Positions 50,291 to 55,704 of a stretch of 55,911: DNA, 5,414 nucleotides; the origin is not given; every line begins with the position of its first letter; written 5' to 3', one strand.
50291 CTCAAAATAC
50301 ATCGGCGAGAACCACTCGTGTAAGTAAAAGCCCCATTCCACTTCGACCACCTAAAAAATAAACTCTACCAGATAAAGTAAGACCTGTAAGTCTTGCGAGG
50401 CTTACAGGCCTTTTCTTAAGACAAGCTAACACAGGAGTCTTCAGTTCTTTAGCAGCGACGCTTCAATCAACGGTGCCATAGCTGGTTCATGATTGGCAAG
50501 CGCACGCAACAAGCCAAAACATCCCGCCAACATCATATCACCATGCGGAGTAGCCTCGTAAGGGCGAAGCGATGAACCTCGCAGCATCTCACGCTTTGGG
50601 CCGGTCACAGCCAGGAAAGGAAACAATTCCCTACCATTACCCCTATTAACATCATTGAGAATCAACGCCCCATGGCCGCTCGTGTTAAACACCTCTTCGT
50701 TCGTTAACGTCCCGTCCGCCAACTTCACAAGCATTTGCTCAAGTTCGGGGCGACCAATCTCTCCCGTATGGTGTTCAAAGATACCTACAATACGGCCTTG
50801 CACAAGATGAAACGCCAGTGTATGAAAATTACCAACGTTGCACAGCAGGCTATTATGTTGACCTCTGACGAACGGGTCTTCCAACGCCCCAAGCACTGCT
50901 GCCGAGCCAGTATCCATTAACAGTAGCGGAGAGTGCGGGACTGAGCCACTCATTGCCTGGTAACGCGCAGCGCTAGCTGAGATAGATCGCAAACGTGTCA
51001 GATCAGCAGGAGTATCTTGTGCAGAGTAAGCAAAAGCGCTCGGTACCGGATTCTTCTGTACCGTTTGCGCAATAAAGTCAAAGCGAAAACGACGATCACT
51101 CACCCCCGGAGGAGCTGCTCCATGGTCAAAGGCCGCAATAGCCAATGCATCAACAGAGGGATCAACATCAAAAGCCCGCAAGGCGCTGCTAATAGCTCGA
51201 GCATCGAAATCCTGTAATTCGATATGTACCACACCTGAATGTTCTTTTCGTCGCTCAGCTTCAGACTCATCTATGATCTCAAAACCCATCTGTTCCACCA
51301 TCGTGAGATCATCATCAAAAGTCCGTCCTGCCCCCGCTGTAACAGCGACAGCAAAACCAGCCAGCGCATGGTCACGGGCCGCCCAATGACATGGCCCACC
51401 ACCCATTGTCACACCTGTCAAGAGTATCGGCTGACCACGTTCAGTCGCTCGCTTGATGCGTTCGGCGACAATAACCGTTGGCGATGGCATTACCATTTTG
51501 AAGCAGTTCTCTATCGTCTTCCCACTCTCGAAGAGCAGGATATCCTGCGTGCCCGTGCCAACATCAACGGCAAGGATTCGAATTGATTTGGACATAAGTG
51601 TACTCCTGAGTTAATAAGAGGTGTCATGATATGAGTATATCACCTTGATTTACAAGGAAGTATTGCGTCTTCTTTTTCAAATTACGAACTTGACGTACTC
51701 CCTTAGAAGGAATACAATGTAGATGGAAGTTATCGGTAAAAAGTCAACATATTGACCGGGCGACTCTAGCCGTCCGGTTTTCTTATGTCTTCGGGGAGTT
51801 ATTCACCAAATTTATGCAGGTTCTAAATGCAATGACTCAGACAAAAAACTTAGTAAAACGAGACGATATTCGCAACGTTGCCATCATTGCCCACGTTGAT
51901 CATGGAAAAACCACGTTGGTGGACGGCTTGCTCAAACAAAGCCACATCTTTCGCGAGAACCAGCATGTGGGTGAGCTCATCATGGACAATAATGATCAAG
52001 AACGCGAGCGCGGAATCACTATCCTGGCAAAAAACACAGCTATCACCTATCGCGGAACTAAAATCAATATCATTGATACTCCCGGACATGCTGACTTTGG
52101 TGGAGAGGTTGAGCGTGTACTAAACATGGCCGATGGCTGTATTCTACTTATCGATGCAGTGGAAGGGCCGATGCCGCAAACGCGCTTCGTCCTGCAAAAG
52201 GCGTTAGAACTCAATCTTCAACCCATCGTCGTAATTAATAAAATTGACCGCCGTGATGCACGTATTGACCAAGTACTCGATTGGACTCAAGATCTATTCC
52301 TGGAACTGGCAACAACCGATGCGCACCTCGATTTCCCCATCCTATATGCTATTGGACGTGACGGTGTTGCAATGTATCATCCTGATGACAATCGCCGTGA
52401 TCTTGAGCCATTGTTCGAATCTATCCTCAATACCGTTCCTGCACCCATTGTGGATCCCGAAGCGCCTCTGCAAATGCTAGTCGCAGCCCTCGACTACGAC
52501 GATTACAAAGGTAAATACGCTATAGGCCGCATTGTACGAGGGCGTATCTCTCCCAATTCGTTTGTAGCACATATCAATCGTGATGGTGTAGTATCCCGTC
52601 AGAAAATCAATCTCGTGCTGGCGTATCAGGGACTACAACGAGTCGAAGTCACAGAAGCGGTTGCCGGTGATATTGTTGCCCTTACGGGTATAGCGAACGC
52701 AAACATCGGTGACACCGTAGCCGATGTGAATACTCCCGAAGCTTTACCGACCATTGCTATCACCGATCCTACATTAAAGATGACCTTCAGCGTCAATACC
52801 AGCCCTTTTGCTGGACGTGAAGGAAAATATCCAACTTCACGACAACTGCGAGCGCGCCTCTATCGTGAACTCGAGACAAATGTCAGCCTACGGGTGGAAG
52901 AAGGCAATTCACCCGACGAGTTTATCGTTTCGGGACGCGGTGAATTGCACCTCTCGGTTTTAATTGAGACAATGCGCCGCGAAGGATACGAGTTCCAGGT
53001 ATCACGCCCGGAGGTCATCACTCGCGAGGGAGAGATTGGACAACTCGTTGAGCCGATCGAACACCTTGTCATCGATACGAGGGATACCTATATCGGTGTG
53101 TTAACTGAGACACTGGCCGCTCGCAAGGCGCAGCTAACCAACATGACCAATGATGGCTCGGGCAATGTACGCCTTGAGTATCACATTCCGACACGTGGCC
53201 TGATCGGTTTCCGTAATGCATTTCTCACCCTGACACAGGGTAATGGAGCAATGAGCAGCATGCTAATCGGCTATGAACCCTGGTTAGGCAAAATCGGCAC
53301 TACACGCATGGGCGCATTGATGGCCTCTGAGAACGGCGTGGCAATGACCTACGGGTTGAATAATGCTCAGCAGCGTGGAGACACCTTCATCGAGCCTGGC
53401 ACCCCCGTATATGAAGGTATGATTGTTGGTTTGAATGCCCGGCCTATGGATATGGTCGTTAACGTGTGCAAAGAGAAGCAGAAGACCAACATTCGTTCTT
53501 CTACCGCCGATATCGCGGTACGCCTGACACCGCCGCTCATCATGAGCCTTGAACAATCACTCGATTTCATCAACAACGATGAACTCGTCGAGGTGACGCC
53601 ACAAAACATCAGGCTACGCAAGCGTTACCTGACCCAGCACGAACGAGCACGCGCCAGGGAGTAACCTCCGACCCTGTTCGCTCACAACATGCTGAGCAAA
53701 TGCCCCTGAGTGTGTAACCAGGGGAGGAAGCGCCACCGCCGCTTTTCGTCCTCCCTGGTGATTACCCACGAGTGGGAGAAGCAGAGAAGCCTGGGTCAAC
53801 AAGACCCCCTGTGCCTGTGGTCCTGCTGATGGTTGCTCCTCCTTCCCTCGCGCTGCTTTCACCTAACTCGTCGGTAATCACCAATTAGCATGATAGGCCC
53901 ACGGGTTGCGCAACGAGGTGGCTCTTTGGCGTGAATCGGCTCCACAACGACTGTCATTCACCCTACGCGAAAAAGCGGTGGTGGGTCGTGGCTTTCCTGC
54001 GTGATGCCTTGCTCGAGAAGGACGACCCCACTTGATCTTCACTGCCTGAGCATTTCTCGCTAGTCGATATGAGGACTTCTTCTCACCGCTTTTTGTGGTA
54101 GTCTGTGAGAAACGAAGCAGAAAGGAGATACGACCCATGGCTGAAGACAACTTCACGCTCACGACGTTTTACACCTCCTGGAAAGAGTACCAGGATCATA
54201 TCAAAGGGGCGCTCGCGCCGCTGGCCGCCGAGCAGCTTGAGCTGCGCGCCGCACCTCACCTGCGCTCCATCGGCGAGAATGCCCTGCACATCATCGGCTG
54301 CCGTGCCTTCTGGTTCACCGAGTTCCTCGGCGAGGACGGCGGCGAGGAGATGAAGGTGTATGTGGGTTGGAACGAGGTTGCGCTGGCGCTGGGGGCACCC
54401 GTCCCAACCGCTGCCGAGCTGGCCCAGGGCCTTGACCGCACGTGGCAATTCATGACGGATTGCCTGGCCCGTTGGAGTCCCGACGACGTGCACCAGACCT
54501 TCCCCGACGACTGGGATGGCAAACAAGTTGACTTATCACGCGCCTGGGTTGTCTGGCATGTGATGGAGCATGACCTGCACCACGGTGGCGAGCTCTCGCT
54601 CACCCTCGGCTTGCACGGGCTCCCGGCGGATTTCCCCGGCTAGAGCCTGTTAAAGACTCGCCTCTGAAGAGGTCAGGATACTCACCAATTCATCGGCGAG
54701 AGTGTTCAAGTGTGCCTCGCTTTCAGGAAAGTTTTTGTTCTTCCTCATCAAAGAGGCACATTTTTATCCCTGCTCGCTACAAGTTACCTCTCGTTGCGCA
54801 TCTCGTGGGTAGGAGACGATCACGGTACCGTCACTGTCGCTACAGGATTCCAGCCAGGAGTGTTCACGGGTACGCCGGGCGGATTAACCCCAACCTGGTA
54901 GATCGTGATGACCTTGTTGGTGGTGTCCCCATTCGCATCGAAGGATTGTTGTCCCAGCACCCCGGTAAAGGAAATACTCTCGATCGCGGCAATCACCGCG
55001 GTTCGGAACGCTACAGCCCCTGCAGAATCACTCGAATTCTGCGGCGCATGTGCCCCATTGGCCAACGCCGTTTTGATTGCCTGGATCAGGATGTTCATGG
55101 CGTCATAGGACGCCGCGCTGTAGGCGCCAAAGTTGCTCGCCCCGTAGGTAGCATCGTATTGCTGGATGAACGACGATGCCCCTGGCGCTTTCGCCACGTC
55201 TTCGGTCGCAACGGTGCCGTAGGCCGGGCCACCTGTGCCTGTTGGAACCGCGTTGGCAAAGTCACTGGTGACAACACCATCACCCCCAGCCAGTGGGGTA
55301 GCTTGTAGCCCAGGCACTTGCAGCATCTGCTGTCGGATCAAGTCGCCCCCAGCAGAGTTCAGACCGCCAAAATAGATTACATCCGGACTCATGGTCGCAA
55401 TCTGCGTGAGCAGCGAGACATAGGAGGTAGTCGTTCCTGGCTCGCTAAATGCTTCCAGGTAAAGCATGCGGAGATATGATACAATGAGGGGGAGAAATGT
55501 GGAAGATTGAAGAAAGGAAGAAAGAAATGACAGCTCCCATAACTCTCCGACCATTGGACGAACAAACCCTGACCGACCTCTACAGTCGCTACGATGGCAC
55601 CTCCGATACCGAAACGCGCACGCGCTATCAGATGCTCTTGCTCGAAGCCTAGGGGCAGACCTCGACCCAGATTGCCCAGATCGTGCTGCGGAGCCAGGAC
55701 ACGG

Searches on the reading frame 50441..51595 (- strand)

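Call 27: search_protein_families(library=pfam, proteins=[window:50441-51595:-], max_evalue=0.001)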
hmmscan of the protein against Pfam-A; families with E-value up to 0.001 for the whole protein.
window:50441-51595:- (384 aa): 1 family
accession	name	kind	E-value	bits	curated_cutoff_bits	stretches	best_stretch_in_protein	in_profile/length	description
PF08735.15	DUF1786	-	4.7e-72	242.8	25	1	64-337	1-252/252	Putative pyruvate format-lyase activating enzyme (DUF1786)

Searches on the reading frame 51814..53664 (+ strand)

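Call 27: search_protein_families(library=pfam, proteins=[window:51814-53664:+], max_evalue=0.001)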
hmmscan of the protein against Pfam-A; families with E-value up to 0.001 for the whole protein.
window:51814-53664:+ (616 aa): 7 families
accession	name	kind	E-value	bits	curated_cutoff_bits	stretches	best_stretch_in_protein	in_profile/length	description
PF00009.33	GTP_EFTU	-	2e-54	184.5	26.5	1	18-209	2-187/188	Elongation factor Tu GTP binding domain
PF21018.2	BipA_C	-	1.9e-44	150.4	23.8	1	500-607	2-109/110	TypA/BipA C-terminal domain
PF00679.30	EFG_C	-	8.1e-20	71.1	27.9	1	411-494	2-85/89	Elongation factor G C-terminus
PF22042.2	EF-G_D2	-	2.2e-09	37.7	27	1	219-304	2-83/84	Elongation factor G domain 2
PF03144.31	GTP_EFTU_D2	-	1e-08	35.9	30.3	1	233-303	1-73/73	Elongation factor Tu domain 2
PF14492.12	EFG_III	-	2.3e-07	31.2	27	1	343-396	19-73/75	Elongation Factor G, domain III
PF01926.29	MMR_HSR1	-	9.6e-06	26.1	21.9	1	22-143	2-113/113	50S ribosome-binding GTPase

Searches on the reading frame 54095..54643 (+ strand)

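Call 27: search_protein_families(library=pfam, proteins=[window:54095-54643:+], max_evalue=0.001)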
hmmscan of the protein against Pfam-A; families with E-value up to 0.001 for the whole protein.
window:54095-54643:+ (182 aa): 4 families
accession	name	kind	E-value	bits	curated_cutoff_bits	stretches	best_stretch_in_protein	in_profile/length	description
PF05163.17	DinB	-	9.4e-14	52.1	23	1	20-175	6-146/165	DinB family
PF12867.12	DinB_2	-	5.4e-12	46.7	24.8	1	37-166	10-127/128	DinB superfamily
PF04978.18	MST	-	1.3e-07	32.7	27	1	31-167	8-140/149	Mycothiol-S-transferase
PF07609.16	DUF1572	-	0.00092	19.4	23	0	26-135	11-114/163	Protein of unknown function (DUF1572)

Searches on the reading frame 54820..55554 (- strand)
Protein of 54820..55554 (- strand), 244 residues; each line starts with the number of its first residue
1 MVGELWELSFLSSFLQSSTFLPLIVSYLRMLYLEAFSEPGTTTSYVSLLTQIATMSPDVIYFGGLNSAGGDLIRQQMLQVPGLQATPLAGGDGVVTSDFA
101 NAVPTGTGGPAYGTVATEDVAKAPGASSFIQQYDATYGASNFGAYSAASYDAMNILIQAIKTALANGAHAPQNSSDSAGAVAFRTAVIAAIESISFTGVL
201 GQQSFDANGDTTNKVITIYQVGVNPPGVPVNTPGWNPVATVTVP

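Call 27: search_protein_families(library=pfam, proteins=[window:54820-55554:-], max_evalue=0.001)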
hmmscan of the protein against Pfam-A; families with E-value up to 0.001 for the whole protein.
window:54820-55554:- (244 aa): 1 family
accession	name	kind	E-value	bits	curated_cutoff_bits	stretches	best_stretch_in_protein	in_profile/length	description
PF01094.35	ANF_receptor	-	4.8e-08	32.9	25.4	1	122-221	245-350/353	Receptor family ligand binding region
